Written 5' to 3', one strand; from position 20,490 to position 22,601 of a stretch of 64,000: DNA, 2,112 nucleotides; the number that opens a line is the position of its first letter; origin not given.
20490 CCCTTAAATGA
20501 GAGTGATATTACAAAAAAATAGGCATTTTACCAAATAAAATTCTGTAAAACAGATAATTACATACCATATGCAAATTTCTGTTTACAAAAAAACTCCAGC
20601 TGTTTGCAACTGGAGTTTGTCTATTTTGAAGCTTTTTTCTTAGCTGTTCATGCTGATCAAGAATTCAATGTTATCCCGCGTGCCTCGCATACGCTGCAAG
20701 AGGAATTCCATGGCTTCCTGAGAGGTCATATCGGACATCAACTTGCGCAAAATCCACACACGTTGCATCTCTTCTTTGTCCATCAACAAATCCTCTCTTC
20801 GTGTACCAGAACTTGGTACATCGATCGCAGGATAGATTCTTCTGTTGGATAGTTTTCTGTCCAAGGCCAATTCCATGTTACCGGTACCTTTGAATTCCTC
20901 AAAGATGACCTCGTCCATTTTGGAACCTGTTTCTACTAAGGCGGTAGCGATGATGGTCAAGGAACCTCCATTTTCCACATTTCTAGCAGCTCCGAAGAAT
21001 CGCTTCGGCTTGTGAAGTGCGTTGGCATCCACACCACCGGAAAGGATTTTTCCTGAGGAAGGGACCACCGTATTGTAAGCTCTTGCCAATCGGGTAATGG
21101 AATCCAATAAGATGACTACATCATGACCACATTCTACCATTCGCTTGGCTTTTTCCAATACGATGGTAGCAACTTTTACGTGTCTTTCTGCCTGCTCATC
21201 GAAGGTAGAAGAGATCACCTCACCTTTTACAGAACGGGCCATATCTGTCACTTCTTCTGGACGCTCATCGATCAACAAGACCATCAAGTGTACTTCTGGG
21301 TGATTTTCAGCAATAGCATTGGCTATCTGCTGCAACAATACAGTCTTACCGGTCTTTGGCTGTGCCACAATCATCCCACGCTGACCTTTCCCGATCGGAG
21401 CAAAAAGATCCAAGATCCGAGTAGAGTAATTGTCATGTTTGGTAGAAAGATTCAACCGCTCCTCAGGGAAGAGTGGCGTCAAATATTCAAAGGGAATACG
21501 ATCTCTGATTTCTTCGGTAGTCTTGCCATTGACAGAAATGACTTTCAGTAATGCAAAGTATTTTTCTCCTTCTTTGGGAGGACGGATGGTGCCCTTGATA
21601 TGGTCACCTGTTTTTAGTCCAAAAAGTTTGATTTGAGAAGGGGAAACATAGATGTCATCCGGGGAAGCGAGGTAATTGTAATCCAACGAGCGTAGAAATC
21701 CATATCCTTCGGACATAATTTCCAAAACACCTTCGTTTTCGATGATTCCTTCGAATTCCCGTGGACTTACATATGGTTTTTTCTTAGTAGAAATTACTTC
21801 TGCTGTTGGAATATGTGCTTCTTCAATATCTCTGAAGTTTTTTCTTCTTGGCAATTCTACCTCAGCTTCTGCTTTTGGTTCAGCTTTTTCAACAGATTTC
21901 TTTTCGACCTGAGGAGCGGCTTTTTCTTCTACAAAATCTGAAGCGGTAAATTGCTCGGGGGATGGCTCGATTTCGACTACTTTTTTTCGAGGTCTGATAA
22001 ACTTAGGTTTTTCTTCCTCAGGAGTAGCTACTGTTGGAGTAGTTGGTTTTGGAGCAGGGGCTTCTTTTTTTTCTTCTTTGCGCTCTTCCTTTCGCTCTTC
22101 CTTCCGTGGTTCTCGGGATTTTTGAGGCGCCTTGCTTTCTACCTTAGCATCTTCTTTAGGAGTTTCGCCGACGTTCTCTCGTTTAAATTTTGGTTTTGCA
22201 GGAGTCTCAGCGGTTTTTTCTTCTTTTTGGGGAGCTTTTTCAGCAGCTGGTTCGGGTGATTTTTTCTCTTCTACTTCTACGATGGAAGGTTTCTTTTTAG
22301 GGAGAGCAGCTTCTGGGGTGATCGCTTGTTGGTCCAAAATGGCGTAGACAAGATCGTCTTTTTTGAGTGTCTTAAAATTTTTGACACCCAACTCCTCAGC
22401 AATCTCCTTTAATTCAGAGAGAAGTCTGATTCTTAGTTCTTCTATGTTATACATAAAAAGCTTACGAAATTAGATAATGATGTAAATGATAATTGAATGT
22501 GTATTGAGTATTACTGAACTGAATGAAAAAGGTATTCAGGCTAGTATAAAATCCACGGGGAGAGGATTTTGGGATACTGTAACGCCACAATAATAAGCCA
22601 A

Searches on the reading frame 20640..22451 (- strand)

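Call 95: search_protein_families(library=pfam, proteins=[window:20640-22451:-], max_evalue=0.0001)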
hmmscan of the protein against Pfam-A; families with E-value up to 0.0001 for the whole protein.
window:20640-22451:- (603 aa): 3 families
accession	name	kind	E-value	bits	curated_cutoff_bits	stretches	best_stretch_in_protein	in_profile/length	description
PF07497.18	Rho_RNA_bind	-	8.5e-33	112.4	27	1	240-313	2-73/73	Rho termination factor, RNA-binding domain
PF00006.31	ATP-synt_ab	-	9.6e-28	97.7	29.5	1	345-548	3-211/213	ATP synthase alpha/beta family, nucleotide-binding domain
PF07498.18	Rho_N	-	1.4e-11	44.6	24.9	1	11-44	7-40/43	Rho termination factor, N-terminal domain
